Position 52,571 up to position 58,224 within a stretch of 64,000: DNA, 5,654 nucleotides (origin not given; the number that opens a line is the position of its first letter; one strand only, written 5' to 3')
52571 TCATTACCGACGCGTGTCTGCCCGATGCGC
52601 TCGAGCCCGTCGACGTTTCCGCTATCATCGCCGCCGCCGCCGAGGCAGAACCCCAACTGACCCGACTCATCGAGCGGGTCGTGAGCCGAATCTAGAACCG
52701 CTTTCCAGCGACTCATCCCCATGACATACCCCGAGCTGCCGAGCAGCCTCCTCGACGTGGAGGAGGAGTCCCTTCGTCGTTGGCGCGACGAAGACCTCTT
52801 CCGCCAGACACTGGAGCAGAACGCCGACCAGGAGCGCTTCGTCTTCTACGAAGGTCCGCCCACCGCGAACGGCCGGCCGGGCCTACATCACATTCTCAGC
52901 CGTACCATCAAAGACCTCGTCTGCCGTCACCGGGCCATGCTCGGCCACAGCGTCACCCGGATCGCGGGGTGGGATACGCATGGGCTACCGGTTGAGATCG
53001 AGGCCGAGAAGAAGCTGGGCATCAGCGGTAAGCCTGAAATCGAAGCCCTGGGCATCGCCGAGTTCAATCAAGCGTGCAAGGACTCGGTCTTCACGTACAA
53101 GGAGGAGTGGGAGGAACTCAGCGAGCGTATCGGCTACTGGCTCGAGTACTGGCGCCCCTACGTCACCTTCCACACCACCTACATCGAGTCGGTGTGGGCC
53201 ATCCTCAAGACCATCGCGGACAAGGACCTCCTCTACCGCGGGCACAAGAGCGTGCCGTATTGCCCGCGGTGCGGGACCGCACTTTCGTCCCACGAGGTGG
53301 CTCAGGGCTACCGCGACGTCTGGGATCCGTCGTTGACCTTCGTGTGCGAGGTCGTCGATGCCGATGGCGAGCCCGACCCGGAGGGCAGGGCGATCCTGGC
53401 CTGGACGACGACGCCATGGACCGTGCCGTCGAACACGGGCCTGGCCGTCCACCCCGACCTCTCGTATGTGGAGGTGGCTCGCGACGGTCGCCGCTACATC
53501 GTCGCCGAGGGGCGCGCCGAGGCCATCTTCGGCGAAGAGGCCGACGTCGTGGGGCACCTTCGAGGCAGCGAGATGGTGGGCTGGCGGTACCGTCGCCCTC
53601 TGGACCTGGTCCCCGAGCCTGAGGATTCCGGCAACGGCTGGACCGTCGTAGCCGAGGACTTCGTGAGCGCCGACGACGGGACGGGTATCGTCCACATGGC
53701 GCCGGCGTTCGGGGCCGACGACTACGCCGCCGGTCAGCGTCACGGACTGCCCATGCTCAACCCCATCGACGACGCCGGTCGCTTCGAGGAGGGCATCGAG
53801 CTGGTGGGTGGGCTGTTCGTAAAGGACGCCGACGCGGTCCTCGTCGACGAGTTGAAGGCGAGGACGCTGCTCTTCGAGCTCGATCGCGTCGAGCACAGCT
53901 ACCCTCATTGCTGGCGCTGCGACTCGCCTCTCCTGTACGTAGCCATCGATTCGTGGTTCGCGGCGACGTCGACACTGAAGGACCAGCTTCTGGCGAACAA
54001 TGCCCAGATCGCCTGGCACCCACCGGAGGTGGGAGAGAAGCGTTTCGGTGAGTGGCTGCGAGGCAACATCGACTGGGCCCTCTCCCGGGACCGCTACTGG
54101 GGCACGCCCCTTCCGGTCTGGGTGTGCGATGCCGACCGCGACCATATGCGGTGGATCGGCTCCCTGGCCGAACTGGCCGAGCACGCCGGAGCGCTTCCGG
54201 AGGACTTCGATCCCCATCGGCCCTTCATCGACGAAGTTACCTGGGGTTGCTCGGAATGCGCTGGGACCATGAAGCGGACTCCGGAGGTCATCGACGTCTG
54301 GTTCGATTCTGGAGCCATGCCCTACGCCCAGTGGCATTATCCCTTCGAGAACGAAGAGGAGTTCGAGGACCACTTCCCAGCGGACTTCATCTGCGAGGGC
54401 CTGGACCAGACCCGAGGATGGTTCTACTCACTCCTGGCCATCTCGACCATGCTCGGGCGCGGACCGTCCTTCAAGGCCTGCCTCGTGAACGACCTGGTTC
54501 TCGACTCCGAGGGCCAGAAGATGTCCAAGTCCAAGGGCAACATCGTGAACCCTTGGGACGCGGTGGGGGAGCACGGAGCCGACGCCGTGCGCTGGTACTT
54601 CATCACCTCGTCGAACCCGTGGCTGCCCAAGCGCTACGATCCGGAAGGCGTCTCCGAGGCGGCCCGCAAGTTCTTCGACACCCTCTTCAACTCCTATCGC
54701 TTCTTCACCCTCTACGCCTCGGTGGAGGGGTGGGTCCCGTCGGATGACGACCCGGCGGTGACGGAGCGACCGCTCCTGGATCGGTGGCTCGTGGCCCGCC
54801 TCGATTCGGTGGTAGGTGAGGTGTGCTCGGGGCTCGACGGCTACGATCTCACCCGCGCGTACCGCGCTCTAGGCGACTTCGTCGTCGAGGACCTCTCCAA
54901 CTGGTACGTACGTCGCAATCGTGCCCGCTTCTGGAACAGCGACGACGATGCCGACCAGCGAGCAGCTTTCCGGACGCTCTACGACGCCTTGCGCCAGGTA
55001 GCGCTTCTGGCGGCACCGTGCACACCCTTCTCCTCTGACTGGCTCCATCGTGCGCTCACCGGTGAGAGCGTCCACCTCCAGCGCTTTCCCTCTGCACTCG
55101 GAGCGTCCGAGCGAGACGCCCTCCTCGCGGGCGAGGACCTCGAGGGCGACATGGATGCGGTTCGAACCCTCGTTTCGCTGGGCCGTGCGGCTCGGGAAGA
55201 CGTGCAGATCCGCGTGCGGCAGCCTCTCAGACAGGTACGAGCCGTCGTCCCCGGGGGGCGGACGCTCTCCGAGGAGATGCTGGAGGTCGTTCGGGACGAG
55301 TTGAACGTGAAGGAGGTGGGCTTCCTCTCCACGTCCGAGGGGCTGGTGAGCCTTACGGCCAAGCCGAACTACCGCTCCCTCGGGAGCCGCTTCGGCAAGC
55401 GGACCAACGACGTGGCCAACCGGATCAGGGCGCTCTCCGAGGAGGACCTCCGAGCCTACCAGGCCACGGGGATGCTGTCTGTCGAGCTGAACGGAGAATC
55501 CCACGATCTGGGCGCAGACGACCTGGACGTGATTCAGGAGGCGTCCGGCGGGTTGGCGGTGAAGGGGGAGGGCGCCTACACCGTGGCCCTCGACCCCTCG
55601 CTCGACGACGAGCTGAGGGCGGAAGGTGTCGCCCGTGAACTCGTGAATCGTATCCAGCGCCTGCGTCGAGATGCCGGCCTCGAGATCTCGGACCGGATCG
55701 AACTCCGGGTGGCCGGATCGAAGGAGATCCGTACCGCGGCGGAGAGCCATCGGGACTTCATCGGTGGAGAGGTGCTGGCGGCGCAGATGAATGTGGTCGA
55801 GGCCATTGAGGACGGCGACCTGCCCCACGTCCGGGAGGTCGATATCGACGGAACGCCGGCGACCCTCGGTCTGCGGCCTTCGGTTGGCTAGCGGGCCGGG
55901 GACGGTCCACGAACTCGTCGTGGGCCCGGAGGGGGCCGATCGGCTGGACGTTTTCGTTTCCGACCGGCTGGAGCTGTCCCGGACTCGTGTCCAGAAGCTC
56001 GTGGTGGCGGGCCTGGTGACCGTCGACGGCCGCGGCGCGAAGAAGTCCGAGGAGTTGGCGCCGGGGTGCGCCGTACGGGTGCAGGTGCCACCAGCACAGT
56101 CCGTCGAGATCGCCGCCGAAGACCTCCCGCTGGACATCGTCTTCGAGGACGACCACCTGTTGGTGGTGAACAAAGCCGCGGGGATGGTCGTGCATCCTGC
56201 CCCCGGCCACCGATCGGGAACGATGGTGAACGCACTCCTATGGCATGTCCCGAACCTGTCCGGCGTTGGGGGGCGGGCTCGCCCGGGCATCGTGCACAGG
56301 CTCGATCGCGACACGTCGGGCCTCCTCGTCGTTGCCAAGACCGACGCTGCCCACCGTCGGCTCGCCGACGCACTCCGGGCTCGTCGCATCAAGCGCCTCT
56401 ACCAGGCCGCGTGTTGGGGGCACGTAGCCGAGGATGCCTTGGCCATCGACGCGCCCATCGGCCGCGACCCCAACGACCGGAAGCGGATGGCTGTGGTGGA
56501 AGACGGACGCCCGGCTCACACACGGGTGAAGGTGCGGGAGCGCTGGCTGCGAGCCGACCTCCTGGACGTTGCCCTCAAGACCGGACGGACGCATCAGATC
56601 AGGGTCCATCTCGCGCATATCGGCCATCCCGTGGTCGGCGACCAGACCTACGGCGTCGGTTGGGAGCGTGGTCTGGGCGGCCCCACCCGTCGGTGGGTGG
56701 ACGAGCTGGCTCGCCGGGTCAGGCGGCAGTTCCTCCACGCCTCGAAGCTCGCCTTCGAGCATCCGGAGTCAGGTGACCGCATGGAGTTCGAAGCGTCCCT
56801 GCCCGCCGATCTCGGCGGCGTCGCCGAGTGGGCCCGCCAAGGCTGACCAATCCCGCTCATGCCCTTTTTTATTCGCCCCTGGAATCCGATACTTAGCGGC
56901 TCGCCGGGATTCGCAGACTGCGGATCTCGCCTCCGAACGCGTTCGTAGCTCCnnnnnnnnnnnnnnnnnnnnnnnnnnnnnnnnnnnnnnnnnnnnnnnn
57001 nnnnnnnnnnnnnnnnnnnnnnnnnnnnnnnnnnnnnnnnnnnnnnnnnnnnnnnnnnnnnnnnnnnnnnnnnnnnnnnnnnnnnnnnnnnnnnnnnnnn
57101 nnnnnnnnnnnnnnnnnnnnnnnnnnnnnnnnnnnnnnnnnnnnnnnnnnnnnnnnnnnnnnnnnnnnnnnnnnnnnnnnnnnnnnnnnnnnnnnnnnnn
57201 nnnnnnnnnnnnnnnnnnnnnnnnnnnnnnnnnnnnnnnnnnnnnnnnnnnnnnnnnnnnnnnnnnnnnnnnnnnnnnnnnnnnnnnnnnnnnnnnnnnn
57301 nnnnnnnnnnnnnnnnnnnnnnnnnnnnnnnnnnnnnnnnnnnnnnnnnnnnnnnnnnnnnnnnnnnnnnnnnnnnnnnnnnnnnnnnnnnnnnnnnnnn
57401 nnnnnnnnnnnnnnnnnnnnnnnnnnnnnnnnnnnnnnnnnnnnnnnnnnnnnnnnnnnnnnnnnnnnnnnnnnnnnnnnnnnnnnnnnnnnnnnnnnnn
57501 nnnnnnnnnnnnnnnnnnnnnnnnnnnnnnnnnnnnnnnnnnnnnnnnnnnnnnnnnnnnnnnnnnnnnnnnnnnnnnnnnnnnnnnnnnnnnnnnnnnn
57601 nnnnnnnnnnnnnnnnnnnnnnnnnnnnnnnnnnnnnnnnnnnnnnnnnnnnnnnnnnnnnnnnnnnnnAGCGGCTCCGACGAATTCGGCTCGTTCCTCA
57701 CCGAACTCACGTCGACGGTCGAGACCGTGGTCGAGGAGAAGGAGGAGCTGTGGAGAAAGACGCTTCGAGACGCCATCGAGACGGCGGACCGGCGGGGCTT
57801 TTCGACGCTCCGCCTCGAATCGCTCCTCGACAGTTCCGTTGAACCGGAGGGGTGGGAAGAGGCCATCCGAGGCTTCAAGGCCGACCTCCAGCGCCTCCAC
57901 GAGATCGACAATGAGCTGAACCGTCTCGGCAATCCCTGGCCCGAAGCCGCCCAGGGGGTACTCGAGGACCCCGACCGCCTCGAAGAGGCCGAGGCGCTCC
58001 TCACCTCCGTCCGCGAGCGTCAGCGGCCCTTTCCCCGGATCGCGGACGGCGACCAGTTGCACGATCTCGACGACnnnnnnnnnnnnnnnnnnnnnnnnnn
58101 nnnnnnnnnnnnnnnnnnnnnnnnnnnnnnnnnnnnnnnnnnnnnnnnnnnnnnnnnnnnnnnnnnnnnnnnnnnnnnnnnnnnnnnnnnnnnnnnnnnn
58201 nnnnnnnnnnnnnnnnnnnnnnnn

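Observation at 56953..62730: Translationally coupled four-gene operon with no characterised counterpart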

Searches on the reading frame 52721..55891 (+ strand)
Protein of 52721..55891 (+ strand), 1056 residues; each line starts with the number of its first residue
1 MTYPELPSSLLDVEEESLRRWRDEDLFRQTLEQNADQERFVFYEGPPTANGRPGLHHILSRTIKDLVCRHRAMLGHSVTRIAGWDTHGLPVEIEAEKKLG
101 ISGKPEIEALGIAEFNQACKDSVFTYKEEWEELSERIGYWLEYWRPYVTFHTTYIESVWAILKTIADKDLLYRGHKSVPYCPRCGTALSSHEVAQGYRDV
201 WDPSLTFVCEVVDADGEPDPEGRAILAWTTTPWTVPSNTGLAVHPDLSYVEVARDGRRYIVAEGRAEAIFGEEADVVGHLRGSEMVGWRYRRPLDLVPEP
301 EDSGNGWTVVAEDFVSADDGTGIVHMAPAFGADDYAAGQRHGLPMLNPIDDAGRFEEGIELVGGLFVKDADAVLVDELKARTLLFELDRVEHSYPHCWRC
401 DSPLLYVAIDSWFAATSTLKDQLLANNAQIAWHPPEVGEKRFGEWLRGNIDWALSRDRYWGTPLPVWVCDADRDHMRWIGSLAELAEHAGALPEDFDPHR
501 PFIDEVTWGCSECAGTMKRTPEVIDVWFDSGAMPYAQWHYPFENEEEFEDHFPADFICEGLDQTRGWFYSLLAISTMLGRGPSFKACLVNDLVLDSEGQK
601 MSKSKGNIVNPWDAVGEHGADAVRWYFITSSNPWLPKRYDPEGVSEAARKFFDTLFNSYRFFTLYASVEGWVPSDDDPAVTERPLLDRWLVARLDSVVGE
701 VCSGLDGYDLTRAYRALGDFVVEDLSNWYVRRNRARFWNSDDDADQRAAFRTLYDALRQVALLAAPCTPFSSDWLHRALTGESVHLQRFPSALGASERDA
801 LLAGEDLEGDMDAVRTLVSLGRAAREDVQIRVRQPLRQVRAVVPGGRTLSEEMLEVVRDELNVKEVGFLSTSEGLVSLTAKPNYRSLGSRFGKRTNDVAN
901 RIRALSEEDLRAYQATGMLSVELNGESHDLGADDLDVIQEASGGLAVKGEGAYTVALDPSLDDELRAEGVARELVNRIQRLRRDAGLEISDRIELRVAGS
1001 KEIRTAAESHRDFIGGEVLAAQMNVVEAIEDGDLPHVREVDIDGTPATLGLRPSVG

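Call 12: search_protein_families(library=pfam, proteins=[window:52721-55891:+], max_evalue=0.001)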
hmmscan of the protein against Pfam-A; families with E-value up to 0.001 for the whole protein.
window:52721-55891:+ (1056 aa): 4 families
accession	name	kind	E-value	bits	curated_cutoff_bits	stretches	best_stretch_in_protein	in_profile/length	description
PF00133.28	tRNA-synt_1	-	7.3e-118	394.3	22.7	1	18-631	3-406/414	tRNA synthetases class I (I, L, M and V)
PF19302.4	DUF5915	-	9.5e-53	179.1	27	1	855-1049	2-190/195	Domain of unknown function (DUF5915)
PF08264.19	Anticodon_1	-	4.5e-25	88.7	25.1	1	687-837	1-145/148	Anticodon-binding domain of tRNA ligase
PF09334.17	tRNA-synt_1g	-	5e-18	65.5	20.1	2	49-193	10-135/391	tRNA synthetases class I (M)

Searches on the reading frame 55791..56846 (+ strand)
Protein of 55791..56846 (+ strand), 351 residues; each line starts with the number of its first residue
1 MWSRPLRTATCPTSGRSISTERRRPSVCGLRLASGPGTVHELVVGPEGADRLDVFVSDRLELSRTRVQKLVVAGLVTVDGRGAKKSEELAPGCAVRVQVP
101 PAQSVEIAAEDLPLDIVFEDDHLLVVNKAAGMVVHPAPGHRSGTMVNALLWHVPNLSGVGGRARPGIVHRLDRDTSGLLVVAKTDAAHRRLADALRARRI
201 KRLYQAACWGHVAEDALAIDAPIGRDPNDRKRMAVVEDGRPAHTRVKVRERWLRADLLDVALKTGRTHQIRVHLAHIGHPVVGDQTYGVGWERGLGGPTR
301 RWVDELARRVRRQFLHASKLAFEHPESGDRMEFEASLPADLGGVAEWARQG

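Call 12: search_protein_families(library=pfam, proteins=[window:55791-56846:+], max_evalue=0.001)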
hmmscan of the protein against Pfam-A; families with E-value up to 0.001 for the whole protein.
window:55791-56846:+ (351 aa): 2 families
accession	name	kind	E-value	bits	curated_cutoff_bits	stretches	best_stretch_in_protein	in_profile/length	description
PF00849.27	PseudoU_synth_2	-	5.1e-29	101.9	26.8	1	122-276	1-152/152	RNA pseudouridylate synthase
PF01479.30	S4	-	1.3e-05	25.3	22.8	1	51-89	2-42/48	S4 domain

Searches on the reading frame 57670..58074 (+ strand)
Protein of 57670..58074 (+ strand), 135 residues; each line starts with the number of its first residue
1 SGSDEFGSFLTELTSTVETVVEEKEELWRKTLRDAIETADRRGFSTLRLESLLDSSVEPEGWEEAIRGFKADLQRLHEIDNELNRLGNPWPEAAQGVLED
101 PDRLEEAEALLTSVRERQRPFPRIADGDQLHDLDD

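Call 68: search_protein_families(library=pfam, proteins=[window:57670-58074:+], max_evalue=10)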
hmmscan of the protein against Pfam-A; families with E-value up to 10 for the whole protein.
seq(135 aa): 1 family
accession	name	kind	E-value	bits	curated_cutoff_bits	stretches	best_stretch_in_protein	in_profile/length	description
PF24430.1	DUF7553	-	1.5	9.9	27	0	29-88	10-62/85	Family of unknown function (DUF7553)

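Call 108: predict_structure(alignment_id=A4)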
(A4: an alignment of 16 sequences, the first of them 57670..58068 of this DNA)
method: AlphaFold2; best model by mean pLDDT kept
length: 133 residues; sequences in the alignment: 16
mean_pLDDT: 75.6   pTM: 0.60
mean pLDDT of the five models: 75.6, 74.7, 74.4, 73.5, 67.2
residues with pLDDT >= 90: 15; 70-90: 74; 50-70: 35; < 50: 9
segments of 3 or more residues with pLDDT < 50: 1-3, 131-133
pLDDT, mean of each block of 10 residues (from residue 1): 49 52 69 90 89 85 90 89 79 78 88 79 55 47
secondary structure, 60 per line:
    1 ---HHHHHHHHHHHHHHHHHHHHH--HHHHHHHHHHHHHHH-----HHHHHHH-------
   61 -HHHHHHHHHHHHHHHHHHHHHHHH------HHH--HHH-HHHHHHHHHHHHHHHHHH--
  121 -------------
elements in order: H4-24 H27-41 H47-53 H62-85 H101-118

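Call 110: fold_search(model_id=the predicted structure, library=pdb)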
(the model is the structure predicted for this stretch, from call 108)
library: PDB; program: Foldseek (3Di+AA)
matches with E <= 10: 22; with E <= 0.001: 0
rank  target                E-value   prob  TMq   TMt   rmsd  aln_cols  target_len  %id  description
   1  6lqo_J                2.6e+00  0.16  0.22  0.31  11.0        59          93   20  EBV tegument protein BBRF2/BSRF1 complex (released 2020-10-07)
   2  6lqo_L                2.9e+00  0.15  0.22  0.31  10.9        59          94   20  EBV tegument protein BBRF2/BSRF1 complex (released 2020-10-07)
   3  8ppz_B                3.4e+00  0.06  0.20  0.26  11.6       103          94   14  Co-crystal structure of FKBP12, compound 7 and the FRB fragment of mTOR (released 2023-08-09)
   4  5wbh_C                4.6e+00  0.06  0.20  0.26  11.2       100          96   17  Structure of the FRB domain of mTOR bound to a substrate recruitment peptide of S6K1 (released 2017-12-20)
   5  1aue_A                5.4e+00  0.05  0.21  0.27  11.2       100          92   17  FKBP-RAPAMYCIN BINDING DOMAIN (FRB) OF THE FKBP-RAPAMYCIN ASSOCIATED PROTEIN (released 1998-10-28)
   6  6zpo_A                5.4e+00  0.03  0.18  0.06  13.7       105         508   13  bovine ATP synthase monomer state 1 (combined) (released 2020-09-09)
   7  6yy0_A                6.1e+00  0.03  0.18  0.06  14.2       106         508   13  bovine ATP synthase F1-peripheral stalk domain, state 1 (released 2020-09-09)
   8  9uc5_A                6.5e+00  0.08  0.31  0.40  13.3        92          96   21  Mini-protein binder of N-terminal domain of nucleocapsid protein of SARS-CoV2 (released 2026-02-25)
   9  9rgz_A                6.5e+00  0.08  0.30  0.39  14.1        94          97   13  X-ray crystal structure of a de novo designed single-chain antiparallel 3-helix coiled-coil bundle, sc-apCC3-CW-2NTT (released 2025-09-03)
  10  2npu_MODEL_1_A        6.5e+00  0.04  0.20  0.25  11.1       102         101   18  The solution structure of the rapamycin-binding domain of mTOR (FRB) (released 2007-09-18)
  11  6ivm_C                6.5e+00  0.03  0.17  0.10  15.5        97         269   24  Crystal structure of a membrane protein P143A (released 2019-11-06)
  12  9dl0_I                6.9e+00  0.04  0.20  0.26  11.2       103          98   18  Crystal structure of a synthetic Fab (R3H8) in complex with the FRB domain of mTOR (released 2025-06-11)
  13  9uc5_B                7.3e+00  0.08  0.33  0.44  14.1        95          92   24  Mini-protein binder of N-terminal domain of nucleocapsid protein of SARS-CoV2 (released 2026-02-25)
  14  9ngt_C                7.3e+00  0.04  0.20  0.26  11.4       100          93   17  Crystal structure of CRBN-DDB1 and FPFT-2216 in complex with mTOR (released 2025-07-09)
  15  9rgv_A                7.3e+00  0.03  0.21  0.27  15.5        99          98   14  X-ray crystal structure of a de novo designed single-chain antiparallel 3-helix coiled-coil bundle, sc-apCC3-CW1 (released 2025-09-03)
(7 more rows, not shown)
